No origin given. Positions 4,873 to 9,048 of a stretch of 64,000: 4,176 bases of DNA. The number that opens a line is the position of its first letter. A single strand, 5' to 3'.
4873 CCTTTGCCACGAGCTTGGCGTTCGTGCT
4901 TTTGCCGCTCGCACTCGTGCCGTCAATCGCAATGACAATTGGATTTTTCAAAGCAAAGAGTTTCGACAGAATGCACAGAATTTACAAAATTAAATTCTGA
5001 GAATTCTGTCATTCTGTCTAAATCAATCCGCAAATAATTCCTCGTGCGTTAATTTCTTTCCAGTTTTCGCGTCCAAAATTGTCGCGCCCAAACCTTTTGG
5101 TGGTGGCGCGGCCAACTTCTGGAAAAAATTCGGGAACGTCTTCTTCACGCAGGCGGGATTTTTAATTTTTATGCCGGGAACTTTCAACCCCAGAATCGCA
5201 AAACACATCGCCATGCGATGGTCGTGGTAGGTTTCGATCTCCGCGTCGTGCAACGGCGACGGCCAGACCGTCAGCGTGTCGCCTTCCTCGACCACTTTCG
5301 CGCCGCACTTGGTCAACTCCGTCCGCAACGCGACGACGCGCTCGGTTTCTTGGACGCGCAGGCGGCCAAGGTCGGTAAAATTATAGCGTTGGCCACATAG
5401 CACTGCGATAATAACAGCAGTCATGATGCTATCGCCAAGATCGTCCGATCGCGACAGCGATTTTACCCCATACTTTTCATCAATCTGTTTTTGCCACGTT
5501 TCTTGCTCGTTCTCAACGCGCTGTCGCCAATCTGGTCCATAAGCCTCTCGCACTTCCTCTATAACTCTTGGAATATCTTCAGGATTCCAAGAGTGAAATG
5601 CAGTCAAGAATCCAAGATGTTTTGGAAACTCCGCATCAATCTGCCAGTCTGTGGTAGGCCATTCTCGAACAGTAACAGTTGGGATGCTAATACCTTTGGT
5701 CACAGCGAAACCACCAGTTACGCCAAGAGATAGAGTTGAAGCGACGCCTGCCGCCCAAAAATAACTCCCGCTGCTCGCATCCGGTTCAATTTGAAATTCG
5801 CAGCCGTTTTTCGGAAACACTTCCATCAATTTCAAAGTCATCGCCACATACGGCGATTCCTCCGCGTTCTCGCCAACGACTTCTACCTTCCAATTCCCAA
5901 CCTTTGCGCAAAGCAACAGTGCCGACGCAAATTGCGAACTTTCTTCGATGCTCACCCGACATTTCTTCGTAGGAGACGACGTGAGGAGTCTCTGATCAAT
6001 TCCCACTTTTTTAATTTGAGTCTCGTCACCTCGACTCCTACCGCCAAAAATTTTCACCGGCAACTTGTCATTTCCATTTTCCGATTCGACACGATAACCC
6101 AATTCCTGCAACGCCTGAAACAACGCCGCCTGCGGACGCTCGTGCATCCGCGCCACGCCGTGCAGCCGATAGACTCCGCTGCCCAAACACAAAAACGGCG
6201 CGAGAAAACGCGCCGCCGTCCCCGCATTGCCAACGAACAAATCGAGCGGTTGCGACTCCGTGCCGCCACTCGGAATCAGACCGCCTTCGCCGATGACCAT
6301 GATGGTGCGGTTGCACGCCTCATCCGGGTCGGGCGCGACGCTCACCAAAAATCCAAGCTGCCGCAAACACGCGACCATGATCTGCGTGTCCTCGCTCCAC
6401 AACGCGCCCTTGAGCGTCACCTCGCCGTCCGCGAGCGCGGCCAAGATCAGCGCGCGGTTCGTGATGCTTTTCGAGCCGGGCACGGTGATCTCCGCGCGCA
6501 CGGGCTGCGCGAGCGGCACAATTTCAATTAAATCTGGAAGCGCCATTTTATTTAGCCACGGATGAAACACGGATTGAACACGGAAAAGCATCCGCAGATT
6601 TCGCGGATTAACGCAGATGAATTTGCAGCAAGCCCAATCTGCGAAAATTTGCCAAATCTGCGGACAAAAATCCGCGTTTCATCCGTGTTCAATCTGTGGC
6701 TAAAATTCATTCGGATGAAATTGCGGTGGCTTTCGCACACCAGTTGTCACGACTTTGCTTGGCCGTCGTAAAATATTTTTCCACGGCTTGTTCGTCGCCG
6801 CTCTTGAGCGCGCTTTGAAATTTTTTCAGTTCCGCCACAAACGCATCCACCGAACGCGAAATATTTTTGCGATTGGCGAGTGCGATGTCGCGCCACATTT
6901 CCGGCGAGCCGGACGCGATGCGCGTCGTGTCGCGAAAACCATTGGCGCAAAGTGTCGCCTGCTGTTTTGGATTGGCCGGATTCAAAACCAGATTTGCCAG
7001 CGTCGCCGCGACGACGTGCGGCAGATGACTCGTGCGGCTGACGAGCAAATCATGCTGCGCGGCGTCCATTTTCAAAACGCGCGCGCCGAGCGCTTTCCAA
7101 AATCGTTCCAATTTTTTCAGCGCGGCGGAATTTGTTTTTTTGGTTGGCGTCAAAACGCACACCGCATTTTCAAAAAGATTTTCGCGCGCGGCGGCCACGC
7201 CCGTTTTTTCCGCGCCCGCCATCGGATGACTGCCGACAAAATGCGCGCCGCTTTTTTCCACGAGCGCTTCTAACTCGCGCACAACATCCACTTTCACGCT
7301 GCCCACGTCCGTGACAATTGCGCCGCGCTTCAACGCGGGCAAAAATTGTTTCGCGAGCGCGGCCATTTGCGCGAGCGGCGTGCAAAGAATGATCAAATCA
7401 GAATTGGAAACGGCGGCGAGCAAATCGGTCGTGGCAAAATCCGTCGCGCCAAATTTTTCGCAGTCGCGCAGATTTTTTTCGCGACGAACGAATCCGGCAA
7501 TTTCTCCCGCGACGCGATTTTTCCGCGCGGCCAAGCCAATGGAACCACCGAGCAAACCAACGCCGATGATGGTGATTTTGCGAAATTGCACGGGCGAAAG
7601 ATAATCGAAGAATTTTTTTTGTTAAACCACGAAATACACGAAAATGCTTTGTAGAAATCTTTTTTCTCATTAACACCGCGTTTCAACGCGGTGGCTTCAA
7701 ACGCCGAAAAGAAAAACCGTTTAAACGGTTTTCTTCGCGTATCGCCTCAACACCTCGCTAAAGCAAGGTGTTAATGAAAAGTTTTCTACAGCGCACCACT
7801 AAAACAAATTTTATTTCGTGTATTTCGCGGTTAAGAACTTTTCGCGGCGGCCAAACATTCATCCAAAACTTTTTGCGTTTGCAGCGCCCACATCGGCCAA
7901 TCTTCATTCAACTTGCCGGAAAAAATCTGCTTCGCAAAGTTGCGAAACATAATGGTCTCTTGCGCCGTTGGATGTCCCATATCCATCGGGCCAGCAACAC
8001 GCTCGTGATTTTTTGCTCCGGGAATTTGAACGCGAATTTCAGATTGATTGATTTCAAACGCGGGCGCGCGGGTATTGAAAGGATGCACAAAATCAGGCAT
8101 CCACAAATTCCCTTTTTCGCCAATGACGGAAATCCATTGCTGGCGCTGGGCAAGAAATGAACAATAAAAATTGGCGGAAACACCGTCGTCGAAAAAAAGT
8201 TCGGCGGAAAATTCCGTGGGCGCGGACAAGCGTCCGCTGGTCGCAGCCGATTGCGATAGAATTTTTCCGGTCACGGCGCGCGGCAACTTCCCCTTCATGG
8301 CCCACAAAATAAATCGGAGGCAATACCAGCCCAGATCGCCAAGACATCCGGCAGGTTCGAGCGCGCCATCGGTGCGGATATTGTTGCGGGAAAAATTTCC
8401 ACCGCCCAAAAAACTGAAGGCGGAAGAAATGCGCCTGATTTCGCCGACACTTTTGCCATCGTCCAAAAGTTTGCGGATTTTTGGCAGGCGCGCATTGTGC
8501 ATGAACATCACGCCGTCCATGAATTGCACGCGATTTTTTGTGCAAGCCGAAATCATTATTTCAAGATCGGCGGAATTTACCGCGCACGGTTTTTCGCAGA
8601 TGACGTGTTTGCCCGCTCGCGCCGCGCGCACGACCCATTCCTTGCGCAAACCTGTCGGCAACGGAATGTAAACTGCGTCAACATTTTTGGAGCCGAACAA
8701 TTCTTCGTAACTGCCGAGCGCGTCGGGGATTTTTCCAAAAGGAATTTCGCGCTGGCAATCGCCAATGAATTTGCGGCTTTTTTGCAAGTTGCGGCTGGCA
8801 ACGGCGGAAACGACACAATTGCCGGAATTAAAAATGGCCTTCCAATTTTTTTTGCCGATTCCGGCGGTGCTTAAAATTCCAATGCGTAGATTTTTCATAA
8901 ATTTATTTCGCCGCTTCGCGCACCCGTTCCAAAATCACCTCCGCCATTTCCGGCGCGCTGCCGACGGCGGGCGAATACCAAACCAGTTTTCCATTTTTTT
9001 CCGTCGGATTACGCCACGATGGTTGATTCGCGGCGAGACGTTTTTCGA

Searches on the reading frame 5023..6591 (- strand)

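Call 28: search_protein_families(library=pfam, proteins=[window:5023-6591:-])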
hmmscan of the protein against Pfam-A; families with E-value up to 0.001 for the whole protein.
window:5023-6591:- (522 aa): 1 family
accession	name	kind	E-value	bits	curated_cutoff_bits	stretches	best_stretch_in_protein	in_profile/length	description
PF00275.25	EPSP_synthase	-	1.2e-72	245.3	22.8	2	29-259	5-204/417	EPSP synthase (3-phosphoshikimate 1-carboxyvinyltransferase)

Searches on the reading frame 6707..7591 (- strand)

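Call 28: search_protein_families(library=pfam, proteins=[window:6707-7591:-])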
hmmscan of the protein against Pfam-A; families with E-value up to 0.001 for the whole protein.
window:6707-7591:- (294 aa): 5 families
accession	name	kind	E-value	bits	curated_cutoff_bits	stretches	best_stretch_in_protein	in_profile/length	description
PF02153.23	PDH_N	-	1.4e-41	142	26.5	1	18-173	1-153/154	Prephenate dehydrogenase, nucleotide-binding domain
PF20463.3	PDH_C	-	2.1e-24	86.2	22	1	177-274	2-100/102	Prephenate dehydrogenase, dimerization domain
PF03446.21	NAD_binding_2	-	6.9e-09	36.4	21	1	5-129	1-124/161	NAD binding domain of 6-phosphogluconate dehydrogenase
PF03807.23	F420_oxidored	-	5.1e-07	30.6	21.6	1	5-96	1-91/94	NADP oxidoreductase coenzyme F420-dependent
PF01408.29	GFO_IDH_MocA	-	2.6e-05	25.3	24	0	5-86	2-85/120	Oxidoreductase family, NAD-binding Rossmann fold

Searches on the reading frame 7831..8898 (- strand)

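Call 28: search_protein_families(library=pfam, proteins=[window:7831-8898:-])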
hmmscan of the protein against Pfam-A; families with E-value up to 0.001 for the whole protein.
window:7831-8898:- (355 aa): 2 families
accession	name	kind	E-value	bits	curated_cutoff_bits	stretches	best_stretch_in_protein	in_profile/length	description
PF01408.29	GFO_IDH_MocA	-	1.7e-16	61.4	24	1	5-127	2-117/120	Oxidoreductase family, NAD-binding Rossmann fold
PF22725.1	GFO_IDH_MocA_C3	-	1.4e-14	54.6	27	1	140-265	3-123/124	GFO/IDH/MocA C-terminal domain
